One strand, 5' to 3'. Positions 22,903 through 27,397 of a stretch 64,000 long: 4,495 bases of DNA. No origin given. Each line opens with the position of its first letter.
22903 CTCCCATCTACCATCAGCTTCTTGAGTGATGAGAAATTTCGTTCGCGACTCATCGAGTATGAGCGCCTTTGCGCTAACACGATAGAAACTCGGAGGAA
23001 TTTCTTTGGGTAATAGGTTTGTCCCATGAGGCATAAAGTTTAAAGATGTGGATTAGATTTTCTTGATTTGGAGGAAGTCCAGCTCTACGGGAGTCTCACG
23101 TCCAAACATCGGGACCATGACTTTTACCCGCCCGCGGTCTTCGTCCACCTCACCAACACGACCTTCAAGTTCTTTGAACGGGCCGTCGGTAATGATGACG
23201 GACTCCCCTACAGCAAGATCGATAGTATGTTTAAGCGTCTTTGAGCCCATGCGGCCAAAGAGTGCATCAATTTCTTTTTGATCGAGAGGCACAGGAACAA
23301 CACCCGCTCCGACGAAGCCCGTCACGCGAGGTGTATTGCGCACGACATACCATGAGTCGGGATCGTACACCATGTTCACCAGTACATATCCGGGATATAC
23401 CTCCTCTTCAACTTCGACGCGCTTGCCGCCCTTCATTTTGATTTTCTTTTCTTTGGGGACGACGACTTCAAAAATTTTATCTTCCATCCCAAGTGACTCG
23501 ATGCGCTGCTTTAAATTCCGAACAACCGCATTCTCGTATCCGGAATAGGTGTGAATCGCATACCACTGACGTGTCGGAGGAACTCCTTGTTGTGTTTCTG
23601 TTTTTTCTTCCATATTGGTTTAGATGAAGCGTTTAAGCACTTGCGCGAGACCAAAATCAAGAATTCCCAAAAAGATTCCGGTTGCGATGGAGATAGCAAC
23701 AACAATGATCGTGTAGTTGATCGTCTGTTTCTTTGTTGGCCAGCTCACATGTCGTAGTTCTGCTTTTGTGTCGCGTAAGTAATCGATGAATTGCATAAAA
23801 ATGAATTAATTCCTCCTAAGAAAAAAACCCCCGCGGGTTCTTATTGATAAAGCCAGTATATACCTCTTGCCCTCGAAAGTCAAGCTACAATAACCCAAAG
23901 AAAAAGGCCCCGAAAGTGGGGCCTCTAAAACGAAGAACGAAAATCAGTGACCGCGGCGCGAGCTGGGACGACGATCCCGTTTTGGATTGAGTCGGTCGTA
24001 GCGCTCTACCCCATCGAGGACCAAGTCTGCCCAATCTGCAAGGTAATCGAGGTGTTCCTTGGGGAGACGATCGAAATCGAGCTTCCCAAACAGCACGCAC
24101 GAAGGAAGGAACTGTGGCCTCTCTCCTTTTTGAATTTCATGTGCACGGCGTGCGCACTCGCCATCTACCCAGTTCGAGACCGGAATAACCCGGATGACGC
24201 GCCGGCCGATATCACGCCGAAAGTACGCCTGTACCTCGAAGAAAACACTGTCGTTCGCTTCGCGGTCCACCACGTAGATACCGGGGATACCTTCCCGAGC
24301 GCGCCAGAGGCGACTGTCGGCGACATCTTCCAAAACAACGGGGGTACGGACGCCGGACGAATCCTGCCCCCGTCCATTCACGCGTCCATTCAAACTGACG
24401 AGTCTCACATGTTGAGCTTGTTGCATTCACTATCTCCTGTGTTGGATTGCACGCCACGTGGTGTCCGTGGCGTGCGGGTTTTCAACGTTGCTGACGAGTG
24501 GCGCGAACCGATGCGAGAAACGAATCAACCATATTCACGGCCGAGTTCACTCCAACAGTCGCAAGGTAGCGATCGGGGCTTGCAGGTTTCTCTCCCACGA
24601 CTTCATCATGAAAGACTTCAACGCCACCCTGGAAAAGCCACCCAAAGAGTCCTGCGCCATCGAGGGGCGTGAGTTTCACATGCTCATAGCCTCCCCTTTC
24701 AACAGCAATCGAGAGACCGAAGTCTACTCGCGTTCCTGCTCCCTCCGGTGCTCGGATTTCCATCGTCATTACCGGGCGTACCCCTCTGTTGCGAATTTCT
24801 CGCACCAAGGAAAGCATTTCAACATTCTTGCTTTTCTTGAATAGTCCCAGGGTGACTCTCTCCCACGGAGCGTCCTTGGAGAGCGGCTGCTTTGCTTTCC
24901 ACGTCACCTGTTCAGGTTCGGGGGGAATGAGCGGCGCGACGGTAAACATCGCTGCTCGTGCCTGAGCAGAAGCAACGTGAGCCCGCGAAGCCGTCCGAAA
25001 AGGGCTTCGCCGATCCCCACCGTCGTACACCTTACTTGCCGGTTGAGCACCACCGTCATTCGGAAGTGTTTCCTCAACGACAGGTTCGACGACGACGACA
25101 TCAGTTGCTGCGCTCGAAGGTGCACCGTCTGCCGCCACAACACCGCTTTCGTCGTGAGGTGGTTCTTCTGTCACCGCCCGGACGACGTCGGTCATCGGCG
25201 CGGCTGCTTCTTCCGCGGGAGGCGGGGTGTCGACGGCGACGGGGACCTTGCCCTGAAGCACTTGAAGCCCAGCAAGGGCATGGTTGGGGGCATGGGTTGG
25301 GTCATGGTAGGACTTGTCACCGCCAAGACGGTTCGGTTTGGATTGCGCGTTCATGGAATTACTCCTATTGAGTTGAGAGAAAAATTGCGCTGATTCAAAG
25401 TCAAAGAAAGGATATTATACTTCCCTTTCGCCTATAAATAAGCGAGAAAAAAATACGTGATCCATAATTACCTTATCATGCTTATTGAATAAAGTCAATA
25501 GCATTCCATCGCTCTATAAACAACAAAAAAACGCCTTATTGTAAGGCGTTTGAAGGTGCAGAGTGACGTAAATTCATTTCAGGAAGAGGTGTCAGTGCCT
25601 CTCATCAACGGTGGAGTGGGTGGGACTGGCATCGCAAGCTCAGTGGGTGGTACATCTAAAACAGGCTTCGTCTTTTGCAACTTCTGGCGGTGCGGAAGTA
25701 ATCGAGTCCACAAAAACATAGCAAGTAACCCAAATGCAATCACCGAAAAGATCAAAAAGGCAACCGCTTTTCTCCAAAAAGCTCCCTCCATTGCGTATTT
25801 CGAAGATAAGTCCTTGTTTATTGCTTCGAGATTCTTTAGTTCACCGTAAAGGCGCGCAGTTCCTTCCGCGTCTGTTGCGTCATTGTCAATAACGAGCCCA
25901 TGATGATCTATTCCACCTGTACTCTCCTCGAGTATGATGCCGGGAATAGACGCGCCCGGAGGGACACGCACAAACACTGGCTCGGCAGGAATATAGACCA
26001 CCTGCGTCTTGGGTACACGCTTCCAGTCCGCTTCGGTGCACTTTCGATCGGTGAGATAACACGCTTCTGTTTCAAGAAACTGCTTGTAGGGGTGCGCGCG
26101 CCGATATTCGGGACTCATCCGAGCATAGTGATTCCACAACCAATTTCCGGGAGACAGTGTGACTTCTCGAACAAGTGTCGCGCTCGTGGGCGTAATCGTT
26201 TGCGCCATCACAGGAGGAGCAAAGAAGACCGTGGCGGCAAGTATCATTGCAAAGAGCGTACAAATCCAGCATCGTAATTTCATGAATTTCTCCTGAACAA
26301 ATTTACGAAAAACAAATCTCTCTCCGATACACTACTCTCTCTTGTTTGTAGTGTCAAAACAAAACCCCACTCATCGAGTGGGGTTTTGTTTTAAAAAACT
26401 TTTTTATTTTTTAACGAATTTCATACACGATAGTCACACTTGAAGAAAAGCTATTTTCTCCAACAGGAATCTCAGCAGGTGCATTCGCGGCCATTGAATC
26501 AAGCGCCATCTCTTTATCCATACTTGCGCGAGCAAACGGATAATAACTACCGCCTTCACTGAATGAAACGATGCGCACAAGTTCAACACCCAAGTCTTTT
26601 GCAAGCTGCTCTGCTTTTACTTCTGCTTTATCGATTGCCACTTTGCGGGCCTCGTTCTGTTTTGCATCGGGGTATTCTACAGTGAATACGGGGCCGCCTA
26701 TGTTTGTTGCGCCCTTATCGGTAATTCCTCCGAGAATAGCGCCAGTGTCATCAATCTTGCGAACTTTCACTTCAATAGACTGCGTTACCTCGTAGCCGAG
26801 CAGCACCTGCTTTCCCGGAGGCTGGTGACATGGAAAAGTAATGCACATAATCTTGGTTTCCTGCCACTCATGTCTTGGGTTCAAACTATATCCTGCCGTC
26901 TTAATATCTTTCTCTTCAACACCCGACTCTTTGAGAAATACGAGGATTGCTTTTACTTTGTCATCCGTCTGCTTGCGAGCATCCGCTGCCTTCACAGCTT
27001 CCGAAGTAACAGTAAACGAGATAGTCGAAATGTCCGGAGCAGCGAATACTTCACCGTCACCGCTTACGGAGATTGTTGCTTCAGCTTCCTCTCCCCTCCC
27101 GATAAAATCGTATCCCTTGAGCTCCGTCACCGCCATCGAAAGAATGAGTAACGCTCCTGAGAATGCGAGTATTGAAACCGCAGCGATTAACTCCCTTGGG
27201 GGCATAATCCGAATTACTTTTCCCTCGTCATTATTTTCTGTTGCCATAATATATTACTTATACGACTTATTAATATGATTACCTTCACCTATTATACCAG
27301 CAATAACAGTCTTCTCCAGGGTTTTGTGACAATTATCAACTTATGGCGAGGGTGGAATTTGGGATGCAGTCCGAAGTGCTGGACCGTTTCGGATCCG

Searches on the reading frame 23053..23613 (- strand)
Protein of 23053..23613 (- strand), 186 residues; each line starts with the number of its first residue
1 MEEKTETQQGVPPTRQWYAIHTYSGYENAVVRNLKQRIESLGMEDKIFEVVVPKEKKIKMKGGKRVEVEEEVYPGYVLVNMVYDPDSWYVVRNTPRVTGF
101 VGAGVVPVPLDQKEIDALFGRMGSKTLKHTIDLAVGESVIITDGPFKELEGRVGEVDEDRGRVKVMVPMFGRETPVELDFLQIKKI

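Call 31: search_protein_families(library=pfam, proteins=[window:23053-23613:-], max_evalue=0.00001)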
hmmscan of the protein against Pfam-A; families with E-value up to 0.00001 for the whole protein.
window:23053-23613:- (186 aa): 1 family
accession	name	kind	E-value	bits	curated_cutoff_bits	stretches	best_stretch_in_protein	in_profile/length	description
PF02357.24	NusG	-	6.2e-27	94.4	22.2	1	16-118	2-92/93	Transcription termination factor nusG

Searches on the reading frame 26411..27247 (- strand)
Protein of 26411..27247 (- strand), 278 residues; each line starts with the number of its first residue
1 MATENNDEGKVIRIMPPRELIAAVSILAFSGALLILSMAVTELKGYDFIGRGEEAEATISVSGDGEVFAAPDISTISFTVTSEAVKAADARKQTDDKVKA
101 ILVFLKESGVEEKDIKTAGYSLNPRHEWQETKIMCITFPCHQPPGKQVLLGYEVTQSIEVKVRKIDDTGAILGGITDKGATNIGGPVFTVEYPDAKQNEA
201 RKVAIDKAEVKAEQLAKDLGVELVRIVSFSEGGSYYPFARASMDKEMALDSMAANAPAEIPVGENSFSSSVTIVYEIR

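Call 30: search_protein_families(library=pfam, proteins=[window:26411-27247:-], max_evalue=0.00001)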
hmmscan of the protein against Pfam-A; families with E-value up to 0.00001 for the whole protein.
window:26411-27247:- (278 aa): 1 family
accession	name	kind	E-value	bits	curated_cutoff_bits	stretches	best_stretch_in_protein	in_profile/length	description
PF04402.19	SIMPL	-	5.6e-47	161.1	25.2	1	59-275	1-205/205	Protein of unknown function (DUF541)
